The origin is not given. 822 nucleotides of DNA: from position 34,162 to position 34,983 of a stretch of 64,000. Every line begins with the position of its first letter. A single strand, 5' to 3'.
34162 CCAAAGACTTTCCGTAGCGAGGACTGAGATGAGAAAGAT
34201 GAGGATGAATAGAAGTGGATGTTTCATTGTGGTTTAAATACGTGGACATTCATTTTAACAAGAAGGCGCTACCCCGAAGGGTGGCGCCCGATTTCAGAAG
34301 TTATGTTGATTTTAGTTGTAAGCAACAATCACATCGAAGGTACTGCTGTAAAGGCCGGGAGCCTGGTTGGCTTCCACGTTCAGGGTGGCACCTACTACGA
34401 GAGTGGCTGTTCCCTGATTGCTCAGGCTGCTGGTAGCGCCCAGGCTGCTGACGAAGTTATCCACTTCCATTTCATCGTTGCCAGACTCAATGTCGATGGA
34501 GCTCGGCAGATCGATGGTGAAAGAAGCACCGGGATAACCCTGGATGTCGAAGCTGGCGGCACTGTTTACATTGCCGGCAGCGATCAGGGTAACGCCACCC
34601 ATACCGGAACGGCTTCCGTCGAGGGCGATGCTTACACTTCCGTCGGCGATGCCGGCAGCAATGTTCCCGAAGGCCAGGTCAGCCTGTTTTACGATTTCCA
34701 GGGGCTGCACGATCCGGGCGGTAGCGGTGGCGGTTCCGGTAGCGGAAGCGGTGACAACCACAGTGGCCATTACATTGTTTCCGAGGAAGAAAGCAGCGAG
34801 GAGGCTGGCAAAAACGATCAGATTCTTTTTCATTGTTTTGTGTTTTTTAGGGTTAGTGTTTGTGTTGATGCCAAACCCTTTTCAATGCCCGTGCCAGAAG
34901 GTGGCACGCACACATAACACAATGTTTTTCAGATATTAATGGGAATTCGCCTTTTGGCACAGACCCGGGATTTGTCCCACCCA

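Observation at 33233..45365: Chaperone/usher-like fimbrial locus built from DUF4402-type subunits and hard-wired to a sigma-54 phosphorelay, in a Bacteroidota genome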

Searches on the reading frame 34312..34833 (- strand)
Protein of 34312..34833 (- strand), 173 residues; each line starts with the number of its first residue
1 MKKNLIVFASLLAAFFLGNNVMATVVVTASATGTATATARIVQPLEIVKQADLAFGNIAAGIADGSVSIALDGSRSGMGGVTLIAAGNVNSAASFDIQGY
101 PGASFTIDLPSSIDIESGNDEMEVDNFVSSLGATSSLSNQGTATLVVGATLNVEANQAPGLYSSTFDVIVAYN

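Call 3: search_protein_families(library=pfam, max_evalue=0.1, proteins=[window:34312-34833:-])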
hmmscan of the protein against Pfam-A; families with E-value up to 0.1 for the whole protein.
window:34312-34833:- (173 aa): 2 families
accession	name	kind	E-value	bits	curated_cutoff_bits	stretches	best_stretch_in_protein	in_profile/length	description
PF14352.11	DUF4402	-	1.1e-31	110.5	25.2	1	45-172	1-129/129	Domain of unknown function (DUF4402)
PF17513.7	DUF5441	-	0.073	13.3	27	1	49-93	75-120/189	Family of unknown function (DUF5441)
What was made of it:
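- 34312..34833 (-): Major DUF4402 subunit, copy 1 (173 aa). Pfam 110.5 bits (call 3).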

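Call 4: search_protein_families(library=ncbifam, max_evalue=0.1, proteins=[window:34312-34833:-])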
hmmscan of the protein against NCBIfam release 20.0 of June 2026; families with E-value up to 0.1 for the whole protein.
window:34312-34833:- (173 aa): 0 families

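Call 34: find_homologous_proteins(query=window:34312-34833:-, max_evalue=0.001)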
Query window:34312-34833:- (173 aa): 89 proteins with E <= 0.001 among 676 candidates.
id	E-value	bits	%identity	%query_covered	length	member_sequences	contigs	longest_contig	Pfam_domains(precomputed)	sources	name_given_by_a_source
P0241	3.7e-96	337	98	100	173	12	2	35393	PF14352.12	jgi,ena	-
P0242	5.2e-54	200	63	100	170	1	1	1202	PF14352.12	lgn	-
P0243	9.9e-54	199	66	100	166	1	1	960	PF14352.12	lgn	-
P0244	3.1e-51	191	62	100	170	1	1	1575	PF14352.12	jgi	jgi:hypothetical protein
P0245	5.6e-51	190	62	100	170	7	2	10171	PF14352.12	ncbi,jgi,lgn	-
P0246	1.3e-50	189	62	100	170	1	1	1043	PF14352.12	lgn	-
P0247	1.4e-50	189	63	100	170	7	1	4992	PF14352.12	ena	-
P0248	2.7e-50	188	68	77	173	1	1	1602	PF14352.12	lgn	-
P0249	4.5e-50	188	61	100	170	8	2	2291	PF14352.12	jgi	jgi:hypothetical protein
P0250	6.0e-50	187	61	100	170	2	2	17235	PF14352.12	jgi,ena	-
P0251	3.7e-49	185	68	77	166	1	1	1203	PF14352.12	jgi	-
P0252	2.0e-48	182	69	77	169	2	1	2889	PF14352.12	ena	-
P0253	3.2e-48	182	60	100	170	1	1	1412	PF14352.12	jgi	-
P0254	3.9e-48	181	59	100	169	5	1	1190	PF14352.12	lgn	-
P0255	5.3e-48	181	61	100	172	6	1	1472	PF14352.12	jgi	-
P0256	6.2e-48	181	68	83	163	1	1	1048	PF14352.12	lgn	-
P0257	6.8e-48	180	69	77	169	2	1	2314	PF14352.12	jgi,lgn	jgi:hypothetical protein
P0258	7.3e-48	180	68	77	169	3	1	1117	PF14352.12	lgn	-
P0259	7.7e-48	180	62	89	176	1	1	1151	PF14352.12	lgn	-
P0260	1.1e-47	180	68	77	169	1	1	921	PF14352.12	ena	-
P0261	1.5e-47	179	60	100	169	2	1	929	PF14352.12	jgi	-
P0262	1.7e-47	179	69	77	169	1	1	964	PF14352.12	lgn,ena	-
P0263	2.0e-47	179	68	77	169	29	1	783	PF14352.12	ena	-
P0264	2.2e-47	179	68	77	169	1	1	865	PF14352.12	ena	-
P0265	3.7e-47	178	60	100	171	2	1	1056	PF14352.12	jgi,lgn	-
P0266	4.2e-47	178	63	100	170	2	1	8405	PF14352.12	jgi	-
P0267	1.2e-46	176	58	100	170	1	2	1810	PF14352.12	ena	-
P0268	1.4e-46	176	68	77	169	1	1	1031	PF14352.12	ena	-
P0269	2.4e-46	175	60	100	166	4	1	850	PF14352.12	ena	-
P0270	3.0e-46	175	68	77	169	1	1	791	PF14352.12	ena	-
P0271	3.3e-46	175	68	77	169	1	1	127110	PF14352.12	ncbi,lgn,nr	ncbi:MAG: DUF4402 domain-containing protein [Flavobacteriales bacterium]|nr:DUF4402 domain-containin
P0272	3.3e-46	175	68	77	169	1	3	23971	PF14352.12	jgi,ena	jgi:hypothetical protein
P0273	3.6e-46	175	67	77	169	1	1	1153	PF14352.12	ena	-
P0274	4.1e-46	175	59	100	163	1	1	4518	PF14352.12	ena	-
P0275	4.5e-46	175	67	77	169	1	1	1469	PF14352.12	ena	-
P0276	5.1e-46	174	68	77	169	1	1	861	PF14352.12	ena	-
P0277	5.5e-46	174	67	77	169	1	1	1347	PF14352.12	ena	-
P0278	5.7e-46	174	68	77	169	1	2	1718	PF14352.12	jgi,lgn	jgi:hypothetical protein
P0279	6.2e-46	174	67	77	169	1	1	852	PF14352.12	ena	-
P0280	6.8e-46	174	59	100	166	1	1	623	PF14352.12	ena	-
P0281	7.8e-46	174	61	100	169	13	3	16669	PF14352.12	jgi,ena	-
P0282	9.4e-46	174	68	77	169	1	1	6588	PF14352.12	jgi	jgi:hypothetical protein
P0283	9.5e-46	173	58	100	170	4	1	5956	PF14352.12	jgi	jgi:hypothetical protein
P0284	1.1e-45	173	66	77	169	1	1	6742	PF14352.12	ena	-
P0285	1.3e-45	173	67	77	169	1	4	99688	PF14352.12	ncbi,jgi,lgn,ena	ncbi:MAG: DUF4402 domain-containing protein [Flavobacteriales bacterium]|jgi:hypothetical protein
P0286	2.3e-45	172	63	88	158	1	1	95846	PF14352.12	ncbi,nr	ncbi:MAG: DUF4402 domain-containing protein, partial [Fluviicola sp.]|nr:DUF4402 domain-containing p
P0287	2.7e-45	172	68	77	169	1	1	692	PF14352.12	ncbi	-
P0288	2.8e-45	172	54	100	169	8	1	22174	PF14352.12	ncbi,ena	-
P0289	3.1e-45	172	67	77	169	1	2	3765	PF14352.12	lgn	-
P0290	3.2e-45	172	60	100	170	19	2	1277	PF14352.12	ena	-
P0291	3.8e-45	172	66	77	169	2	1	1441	PF14352.12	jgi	jgi:hypothetical protein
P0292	3.8e-45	172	58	100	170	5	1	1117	PF14352.12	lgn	-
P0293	5.2e-45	171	66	77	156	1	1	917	PF14352.12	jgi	-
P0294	5.3e-45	171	54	100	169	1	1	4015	PF14352.12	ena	-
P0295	6.6e-45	171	66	77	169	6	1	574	PF14352.12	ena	-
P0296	1.5e-44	170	58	100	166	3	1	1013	PF14352.12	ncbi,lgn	-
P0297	1.9e-44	169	58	100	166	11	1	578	PF14352.12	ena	-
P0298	2.6e-44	169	65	77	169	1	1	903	PF14352.12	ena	-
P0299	2.7e-44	169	64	84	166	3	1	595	PF14352.12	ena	-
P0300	4.1e-44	168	65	77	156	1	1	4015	PF14352.12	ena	-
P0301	5.3e-44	168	64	84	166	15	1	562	PF14352.12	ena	-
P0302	9.2e-44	167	65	77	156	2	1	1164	PF14352.12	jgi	-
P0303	1.5e-43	166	62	87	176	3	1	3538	PF14352.12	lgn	-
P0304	1.8e-43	166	65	84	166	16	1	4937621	PF14352.12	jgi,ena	jgi:hypothetical protein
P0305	2.2e-43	166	57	100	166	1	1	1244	PF14352.12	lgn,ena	-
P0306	3.8e-43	165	63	84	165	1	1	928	PF14352.12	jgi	jgi:Domain of unknown function (DUF4402)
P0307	5.6e-43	165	64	84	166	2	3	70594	PF14352.12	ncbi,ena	-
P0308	1.0e-42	164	58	100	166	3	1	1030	PF14352.12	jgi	-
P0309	1.2e-42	163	63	84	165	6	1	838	PF14352.12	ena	-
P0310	1.3e-42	163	63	84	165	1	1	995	PF14352.12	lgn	-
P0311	1.7e-42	163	62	84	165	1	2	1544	PF14352.12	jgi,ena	-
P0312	2.2e-42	163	62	84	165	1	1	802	PF14352.12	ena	-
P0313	2.4e-42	162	62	91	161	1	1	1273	PF14352.12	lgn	-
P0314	2.8e-42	162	64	84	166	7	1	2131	PF14352.12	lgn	-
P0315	3.3e-42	162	63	84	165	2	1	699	PF14352.12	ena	-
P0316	1.2e-41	160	64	77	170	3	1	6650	PF14352.12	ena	-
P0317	2.7e-41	159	58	100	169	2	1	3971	PF14352.12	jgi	jgi:hypothetical protein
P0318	3.4e-41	159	69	75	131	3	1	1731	PF14352.12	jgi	jgi:hypothetical protein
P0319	6.9e-41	158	67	75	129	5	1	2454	PF14352.12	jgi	jgi:hypothetical protein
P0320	2.1e-31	127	67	61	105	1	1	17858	PF14352.12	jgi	jgi:hypothetical protein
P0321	3.3e-30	123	68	57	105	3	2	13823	PF14352.12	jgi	jgi:hypothetical protein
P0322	1.1e-22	99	43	77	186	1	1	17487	PF14352.12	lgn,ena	-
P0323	3.2e-19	87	40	100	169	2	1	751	PF14352.12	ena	-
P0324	3.9e-17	81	43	77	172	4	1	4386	PF14352.12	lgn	-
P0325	3.0e-14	71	41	81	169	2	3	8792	PF14352.12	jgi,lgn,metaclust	jgi:hypothetical protein|metaclust:\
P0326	9.5e-11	60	35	77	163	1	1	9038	PF14352.12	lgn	-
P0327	2.2e-9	55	34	100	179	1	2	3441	PF14352.12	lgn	-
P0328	1.1e-8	53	36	79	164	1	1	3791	PF14352.12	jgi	jgi:Mat/Ecp fimbriae major subunit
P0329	9.0e-6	44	33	80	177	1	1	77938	PF14352.12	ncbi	-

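Call 38: search_solved_structures(query=A3, max_evalue=10, show_alignments=3)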
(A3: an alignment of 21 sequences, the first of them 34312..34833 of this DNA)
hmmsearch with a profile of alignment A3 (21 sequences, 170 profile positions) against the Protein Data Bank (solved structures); distinct sequences matched with E-value up to 10: 1.
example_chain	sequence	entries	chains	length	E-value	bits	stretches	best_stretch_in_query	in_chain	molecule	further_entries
2c4i_A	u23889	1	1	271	3.3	10.9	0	129-167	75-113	AVIDIN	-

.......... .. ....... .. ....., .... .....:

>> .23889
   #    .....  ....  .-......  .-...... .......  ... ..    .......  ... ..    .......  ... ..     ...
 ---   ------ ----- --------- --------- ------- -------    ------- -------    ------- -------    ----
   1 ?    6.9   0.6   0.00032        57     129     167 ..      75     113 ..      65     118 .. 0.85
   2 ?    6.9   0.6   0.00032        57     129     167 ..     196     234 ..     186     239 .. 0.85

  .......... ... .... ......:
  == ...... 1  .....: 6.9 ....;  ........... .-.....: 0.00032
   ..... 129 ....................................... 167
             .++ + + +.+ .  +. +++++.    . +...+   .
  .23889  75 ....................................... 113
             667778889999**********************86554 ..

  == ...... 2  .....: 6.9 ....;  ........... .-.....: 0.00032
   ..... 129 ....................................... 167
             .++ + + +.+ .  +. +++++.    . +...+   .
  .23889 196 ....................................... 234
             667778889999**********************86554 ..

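Call 42: search_protein_families(library=pfam, alignment_id=A3, max_evalue=1)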
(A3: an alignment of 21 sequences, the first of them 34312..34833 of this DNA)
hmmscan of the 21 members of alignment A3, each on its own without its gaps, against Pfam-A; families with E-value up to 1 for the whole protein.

A. member 1, window:34312-34833:- (173 aa): 2 families
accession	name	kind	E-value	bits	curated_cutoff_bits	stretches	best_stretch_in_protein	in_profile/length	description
PF14352.11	DUF4402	-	1.1e-31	110.5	25.2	1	45-172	1-129/129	Domain of unknown function (DUF4402)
PF17513.7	DUF5441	-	0.073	13.3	27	1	49-93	75-120/189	Family of unknown function (DUF5441)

B. families by the number of members that match (of 21 scanned): 13 families
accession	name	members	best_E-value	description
PF14352.11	DUF4402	21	2.3e-34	Domain of unknown function (DUF4402)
PF25269.1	DUF7867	1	0.0071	Domain of unknown function (DUF7867)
PF24318.1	DUF7490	1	0.022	Domain of unknown function (DUF7490)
PF14673.11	DUF4459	1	0.033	Domain of unknown function (DUF4459)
PF18835.7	Beta_helix_2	1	0.044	Beta helix repeat of Inulin fructotransferase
PF13382.11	Adenine_deam_C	1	0.052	Adenine deaminase C-terminal domain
PF24223.1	MrpH_C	1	0.053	Fimbrial adhesin MrpH C-terminal domain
PF17513.7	DUF5441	1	0.073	Family of unknown function (DUF5441)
PF21867.1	vRNAP_dom_2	1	0.083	Virion DNA-directed RNA polymerase domain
PF10090.15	HPTransfase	1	0.53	Histidine phosphotransferase C-terminal domain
PF16640.11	Big_3_5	1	0.72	Bacterial Ig-like domain (group 3)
PF07462.16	MSP1_C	1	0.84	Merozoite surface protein 1 (MSP1) C-terminus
PF06715.18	Gp5_C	1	0.94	Gp5 C-terminal repeat (3 copies)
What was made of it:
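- On Archaic (sigma) class: No SCPU hit in 21 DUF4402 members at E up to 1 (call 42).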

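Call 51: search_protein_representatives(alignment_id=A3)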
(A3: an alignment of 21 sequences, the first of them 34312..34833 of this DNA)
Query: 21 sequences, 170 profile positions. Proteins with E-value up to 0.001 (for the whole library): 11113; up to 1e-10: 6901; up to 1e-30: 846. The best 150 are listed.
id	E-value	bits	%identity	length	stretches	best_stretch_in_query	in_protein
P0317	5.3e-57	208.8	-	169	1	1-170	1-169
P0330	4.5e-52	192.8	-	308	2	32-170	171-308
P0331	1.1e-50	188.2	-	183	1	32-170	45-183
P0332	1.4e-49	184.6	-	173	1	8-170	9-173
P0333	7.2e-49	182.3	-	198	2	29-170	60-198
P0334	2.0e-48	180.9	-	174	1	1-170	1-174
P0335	2.4e-48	180.6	-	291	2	30-170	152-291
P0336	2.3e-47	177.4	-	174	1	1-170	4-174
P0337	3.7e-47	176.8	-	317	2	26-170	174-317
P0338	2.7e-46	173.9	-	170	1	1-170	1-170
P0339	9.7e-46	172.1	-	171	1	1-170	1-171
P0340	2.3e-45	171.0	-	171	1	1-170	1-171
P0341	3.1e-45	170.5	-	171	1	1-170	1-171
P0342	4.1e-45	170.1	-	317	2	25-170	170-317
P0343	5.3e-45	169.7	-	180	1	8-170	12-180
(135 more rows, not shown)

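Call 52: find_encoding_contigs(protein=P0329, flank=7000, max_places=2)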
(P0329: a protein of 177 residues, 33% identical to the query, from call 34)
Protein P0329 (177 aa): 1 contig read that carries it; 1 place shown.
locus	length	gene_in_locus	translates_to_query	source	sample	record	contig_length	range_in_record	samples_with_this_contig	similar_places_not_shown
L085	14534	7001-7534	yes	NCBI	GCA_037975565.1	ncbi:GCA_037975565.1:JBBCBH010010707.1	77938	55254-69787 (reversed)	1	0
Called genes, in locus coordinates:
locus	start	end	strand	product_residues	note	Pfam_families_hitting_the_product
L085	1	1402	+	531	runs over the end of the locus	PF00563:EAL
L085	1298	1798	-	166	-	-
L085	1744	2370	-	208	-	PF01757:Acyl_transf_3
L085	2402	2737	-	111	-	-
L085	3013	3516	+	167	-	-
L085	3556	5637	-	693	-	PF02743:dCache_1, PF00512:HisKA, PF02518:HATPase_c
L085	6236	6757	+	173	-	PF14352:DUF4402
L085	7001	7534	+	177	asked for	PF14352:DUF4402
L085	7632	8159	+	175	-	PF14352:DUF4402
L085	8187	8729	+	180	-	-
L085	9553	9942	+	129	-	-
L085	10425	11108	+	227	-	-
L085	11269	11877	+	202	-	-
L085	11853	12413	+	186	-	-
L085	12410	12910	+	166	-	-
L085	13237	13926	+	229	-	PF14352:DUF4402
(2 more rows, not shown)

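Call 53: find_encoding_contigs(protein=P0322, flank=7000, max_places=2)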
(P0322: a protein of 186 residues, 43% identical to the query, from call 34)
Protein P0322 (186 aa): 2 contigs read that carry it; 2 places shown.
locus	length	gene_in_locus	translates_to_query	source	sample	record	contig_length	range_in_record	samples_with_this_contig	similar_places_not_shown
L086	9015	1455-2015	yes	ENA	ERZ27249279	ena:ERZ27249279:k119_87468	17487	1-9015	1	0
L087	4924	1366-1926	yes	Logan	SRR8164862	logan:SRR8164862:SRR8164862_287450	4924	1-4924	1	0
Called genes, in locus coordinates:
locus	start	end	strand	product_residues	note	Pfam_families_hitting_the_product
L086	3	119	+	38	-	?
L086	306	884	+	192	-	PF14352:DUF4402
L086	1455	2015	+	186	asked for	PF14352:DUF4402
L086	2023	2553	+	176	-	PF14352:DUF4402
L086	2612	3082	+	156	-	PF14352:DUF4402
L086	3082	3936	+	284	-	-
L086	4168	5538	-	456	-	PF00206:Lyase_1, PF08328:ASL_C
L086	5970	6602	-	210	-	PF14681:UPRTase, PF00156:Pribosyltran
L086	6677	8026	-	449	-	PF07690:MFS_1 (weak), PF00083:Sugar_tr, PF07690:MFS_1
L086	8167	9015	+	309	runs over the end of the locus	PF00116:COX2 (weak), PF06481:COX_ARM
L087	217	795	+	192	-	PF14352:DUF4402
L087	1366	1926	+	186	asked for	PF14352:DUF4402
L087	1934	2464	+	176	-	PF14352:DUF4402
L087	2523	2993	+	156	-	PF14352:DUF4402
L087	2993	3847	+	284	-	-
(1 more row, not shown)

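Call 54: find_encoding_contigs(protein=P0326, flank=7000, max_places=2)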
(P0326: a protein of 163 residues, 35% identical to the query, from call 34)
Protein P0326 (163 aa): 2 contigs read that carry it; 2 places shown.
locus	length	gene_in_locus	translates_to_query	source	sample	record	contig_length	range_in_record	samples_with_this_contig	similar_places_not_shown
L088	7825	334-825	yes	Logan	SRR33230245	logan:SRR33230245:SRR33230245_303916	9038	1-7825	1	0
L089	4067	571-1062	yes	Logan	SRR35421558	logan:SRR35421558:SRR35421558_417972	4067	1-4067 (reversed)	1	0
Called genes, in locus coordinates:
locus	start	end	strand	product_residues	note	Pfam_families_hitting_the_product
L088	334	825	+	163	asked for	PF14352:DUF4402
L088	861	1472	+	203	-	-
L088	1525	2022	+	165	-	PF14352:DUF4402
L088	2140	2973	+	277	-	PF00345:PapD_N (faint)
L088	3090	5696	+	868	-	PF13620:CarboxypepD_reg (faint), PF17210:SdrD_B (faint), PF22904:NOMO1-like_2nd (faint)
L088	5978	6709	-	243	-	PF22308:DUF6969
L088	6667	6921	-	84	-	-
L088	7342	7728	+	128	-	PF00578:AhpC-TSA (weak), PF08534:Redoxin (weak), PF00085:Thioredoxin, PF13899:Thioredoxin_7 (faint)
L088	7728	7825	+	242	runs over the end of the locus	PF02683:DsbD_TM, PF13386:DsbD_2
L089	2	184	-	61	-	?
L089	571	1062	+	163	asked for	PF14352:DUF4402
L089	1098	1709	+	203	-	-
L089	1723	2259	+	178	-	PF14352:DUF4402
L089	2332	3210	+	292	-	PF00345:PapD_N (faint)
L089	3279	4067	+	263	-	?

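Call 107: search_dna_similar(query=L088:3090-5696:+, collection=plasmids, mode=protein, max_evalue=0.00001, max_rows=15)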
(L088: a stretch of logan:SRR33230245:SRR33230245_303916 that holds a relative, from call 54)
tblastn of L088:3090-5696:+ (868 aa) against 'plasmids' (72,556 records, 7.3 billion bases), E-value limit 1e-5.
Records with a match: 8; places in all: 8; records where one place covers at least 80% of the query: 7.
Best place of each record, by identity: 60-80% 1; <60% 7.
By first word of the organism name: Pseudoalteromonas 3; Polaromonas 2; Novosphingobium 2; Sphingopyxis 1.
By predicted mobility (MOB-suite, as given by PLSDB): conjugative 4; non-mobilizable 4.
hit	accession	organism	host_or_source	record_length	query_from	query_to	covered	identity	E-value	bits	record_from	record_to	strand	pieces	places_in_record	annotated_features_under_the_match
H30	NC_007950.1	Polaromonas sp. JS666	-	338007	1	866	100%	67.9%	0e+0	1160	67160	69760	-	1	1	carboxypeptidase-like regulatory domain-containing protein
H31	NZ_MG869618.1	Polaromonas sp. E5S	Ecology Glacier, King George Island, ...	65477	31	867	96%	39.2%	0e+0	605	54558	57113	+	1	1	carboxypeptidase-like regulatory domain-containing protein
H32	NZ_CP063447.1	Novosphingobium sp. ES2-1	mixed culture,activated sludge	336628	18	859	97%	28.3%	7e-63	239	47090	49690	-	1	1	hypothetical protein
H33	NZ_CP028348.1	Novosphingobium sp. THN1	cell culture,surface water of Lake Taihu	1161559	31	841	93%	27.7%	2e-63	241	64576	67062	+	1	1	record has no annotation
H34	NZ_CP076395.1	Sphingopyxis indica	Single cell,HCH dumpsite soil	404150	50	841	91%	28.0%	2e-52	207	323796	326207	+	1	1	carboxypeptidase regulatory-like domain-containing protein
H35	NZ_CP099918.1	Pseudoalteromonas xiamenensis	Anadara tuberculosa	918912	35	830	92%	26.1%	9e-51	202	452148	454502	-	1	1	carboxypeptidase regulatory-like domain-containing protein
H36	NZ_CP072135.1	Pseudoalteromonas xiamenensis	mangrove sediment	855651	35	830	73%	28.5%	7e-23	215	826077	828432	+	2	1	hypothetical protein | carboxypeptidase-like regulatory domain-containing protein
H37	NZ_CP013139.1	Pseudoalteromonas sp. Bsw20308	seawater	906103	35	840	93%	22.2%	2e-26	124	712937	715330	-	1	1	SdrD B-like domain-containing protein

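Call 108: get_annotated_region(hit=H30, flank=6000)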
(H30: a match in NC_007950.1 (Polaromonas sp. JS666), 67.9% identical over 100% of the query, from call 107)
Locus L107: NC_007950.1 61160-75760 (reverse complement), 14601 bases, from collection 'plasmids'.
description: Polaromonas sp. JS666 plasmid 2, complete sequence
organism: Polaromonas sp. JS666 (NCBI taxid 296591)
taxonomy: Bacteria; Pseudomonadota; Betaproteobacteria; Burkholderiales; Comamonadaceae; Polaromonas; Polaromonas sp. JS666
host: -; source: -; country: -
typing (MOB-suite, as given by PLSDB): conjugative; replicon rep_cluster_7; relaxase MOBH; mating-pair formation MPF_T
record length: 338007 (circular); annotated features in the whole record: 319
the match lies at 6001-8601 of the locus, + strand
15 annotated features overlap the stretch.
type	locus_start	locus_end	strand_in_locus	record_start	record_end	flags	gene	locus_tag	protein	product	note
CDS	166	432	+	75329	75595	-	-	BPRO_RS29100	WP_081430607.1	hypothetical protein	-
CDS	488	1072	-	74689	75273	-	-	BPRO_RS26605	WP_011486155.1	DUF6036 family nucleotidyltransferase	-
CDS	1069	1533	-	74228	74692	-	-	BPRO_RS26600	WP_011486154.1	type II toxin-antitoxin system Phd/YefM family antitoxin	-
CDS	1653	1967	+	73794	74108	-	-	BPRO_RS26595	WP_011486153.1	hypothetical protein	-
CDS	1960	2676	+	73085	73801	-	-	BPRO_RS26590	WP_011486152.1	IS6 family transposase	-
CDS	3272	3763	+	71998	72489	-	-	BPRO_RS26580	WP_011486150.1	DUF4402 domain-containing protein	-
CDS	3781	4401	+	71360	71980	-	-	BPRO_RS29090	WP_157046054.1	hypothetical protein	-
CDS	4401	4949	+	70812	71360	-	-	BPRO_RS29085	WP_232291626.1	DUF4402 domain-containing protein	-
CDS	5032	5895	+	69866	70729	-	-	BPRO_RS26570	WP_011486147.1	fimbria/pilus periplasmic chaperone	GO:0071555 - cell wall organization [Evidence IEA]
CDS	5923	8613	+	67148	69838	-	-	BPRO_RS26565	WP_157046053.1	carboxypeptidase-like regulatory domain-containing protein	-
CDS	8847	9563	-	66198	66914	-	-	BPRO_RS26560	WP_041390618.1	IS6 family transposase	-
CDS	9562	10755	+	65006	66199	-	-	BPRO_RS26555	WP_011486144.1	LuxR C-terminal-related transcriptional regulator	GO:0006355 - regulation of DNA-templated transcription [Evidence IEA]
CDS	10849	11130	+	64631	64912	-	-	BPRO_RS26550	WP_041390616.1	hypothetical protein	-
CDS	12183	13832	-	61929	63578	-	-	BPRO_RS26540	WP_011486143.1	3-(methylthio)propionyl-CoA ligase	-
CDS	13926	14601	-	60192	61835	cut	-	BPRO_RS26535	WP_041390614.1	choline dehydrogenase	-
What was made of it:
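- RefSeq names the usher 'carboxypeptidase-like regulatory domain-containing protein' (calls 107, 108).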
